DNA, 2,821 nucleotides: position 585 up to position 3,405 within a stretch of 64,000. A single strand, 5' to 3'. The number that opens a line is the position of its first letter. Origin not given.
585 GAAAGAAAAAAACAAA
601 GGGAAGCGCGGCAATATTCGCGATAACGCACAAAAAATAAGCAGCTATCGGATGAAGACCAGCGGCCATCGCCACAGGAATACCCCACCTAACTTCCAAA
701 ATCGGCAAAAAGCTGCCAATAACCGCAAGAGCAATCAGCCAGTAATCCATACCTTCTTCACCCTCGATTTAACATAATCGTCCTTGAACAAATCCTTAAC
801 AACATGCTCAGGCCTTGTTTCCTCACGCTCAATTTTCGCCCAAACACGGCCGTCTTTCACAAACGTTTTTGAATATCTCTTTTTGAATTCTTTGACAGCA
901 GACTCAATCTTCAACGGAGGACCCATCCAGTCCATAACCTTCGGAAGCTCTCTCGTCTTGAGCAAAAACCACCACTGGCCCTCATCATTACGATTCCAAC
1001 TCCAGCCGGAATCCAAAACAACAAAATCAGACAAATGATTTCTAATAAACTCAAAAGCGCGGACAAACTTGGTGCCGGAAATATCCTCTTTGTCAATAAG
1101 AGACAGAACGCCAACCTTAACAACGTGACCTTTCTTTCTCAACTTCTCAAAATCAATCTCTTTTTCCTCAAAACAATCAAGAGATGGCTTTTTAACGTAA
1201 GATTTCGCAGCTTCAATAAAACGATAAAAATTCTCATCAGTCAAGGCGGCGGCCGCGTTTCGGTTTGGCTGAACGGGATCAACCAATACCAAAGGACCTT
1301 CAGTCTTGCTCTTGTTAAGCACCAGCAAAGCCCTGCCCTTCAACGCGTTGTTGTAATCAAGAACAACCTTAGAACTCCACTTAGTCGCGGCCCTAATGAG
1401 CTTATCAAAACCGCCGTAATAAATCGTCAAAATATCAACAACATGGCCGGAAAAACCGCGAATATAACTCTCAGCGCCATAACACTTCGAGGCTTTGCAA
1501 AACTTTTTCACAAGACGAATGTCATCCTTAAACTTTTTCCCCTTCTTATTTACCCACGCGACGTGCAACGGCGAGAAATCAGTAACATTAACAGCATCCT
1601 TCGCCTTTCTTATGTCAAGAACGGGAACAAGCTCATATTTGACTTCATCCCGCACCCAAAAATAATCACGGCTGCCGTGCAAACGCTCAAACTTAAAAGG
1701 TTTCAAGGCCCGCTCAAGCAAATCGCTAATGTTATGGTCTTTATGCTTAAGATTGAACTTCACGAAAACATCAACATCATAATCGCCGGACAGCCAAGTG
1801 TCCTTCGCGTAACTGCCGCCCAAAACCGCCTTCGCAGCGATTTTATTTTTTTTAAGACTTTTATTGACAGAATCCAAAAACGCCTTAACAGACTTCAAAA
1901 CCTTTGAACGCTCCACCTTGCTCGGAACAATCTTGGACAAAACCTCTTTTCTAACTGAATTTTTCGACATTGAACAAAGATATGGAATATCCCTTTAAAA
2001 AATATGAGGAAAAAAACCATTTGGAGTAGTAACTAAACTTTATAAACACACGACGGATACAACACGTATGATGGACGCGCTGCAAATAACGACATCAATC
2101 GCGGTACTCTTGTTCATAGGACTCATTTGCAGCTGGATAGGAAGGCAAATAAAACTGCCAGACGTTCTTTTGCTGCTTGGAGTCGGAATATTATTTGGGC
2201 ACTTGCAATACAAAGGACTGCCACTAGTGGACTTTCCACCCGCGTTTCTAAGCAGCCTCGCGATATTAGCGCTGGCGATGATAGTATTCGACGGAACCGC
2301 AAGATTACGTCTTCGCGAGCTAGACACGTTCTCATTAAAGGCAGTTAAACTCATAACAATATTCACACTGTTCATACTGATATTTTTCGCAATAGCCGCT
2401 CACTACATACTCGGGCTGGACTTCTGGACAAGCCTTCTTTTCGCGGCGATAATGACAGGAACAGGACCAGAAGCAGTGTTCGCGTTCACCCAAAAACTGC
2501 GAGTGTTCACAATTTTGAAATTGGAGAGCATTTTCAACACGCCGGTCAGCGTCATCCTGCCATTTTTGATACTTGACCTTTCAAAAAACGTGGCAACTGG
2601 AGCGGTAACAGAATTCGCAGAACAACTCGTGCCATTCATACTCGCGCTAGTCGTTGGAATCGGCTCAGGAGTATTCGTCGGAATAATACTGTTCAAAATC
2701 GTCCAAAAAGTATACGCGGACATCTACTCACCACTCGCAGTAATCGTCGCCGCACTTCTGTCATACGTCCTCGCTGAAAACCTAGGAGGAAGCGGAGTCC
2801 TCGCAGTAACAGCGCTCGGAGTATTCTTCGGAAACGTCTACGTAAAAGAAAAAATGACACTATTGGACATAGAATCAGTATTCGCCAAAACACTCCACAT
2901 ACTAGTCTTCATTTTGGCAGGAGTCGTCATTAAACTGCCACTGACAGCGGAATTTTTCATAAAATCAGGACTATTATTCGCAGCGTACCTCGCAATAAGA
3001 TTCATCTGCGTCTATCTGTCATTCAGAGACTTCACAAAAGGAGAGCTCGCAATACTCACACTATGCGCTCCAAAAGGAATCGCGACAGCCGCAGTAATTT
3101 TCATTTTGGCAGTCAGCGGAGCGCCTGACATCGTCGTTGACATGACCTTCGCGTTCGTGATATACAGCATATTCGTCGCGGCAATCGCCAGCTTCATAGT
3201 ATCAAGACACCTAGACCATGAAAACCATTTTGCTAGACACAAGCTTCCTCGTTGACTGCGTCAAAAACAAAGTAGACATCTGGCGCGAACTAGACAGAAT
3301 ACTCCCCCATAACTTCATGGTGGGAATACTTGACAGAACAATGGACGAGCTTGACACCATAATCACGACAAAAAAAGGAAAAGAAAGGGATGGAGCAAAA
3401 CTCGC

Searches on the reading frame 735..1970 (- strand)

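Call 85: search_protein_families(library=pfam, proteins=[window:735-1970:-], max_evalue=0.0001)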
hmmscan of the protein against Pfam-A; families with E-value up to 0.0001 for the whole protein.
window:735-1970:- (411 aa): 4 families
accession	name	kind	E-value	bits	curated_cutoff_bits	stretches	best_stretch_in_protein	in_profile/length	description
PF09249.16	tRNA_NucTransf2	-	4.8e-34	117.4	27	1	149-267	1-112/113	tRNA nucleotidyltransferase, second domain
PF21133.2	CAA_C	-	8.2e-09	35.7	22.2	1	314-393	38-118/144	CCA-adding enzyme, C-terminal domain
PF01909.29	NTP_transf_2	-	1.4e-07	32.3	21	1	34-111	3-78/93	Nucleotidyltransferase domain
PF18144.7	SMODS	-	9.8e-05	23.1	26.5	0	1-131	1-142/164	Second Messenger Oligonucleotide or Dinucleotide Synthetase domain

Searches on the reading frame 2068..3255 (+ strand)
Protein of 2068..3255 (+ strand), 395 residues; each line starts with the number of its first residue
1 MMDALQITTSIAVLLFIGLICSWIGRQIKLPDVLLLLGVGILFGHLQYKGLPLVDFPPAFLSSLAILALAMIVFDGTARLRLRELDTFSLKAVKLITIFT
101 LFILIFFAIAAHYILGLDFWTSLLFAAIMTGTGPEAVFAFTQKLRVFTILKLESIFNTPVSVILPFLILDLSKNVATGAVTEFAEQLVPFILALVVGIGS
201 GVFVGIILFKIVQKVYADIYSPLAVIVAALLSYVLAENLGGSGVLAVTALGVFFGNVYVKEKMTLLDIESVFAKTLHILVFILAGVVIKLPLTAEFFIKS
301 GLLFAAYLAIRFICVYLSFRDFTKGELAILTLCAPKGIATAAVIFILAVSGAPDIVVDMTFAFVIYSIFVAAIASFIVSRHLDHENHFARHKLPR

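Call 85: search_protein_families(library=pfam, proteins=[window:2068-3255:+], max_evalue=0.0001)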
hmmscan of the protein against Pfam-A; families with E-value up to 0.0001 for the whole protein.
window:2068-3255:+ (395 aa): 1 family
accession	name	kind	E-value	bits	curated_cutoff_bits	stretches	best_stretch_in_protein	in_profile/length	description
PF00999.27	Na_H_Exchanger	-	5.6e-26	91.7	26.2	1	19-373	5-367/375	Sodium/hydrogen exchanger, transmembrane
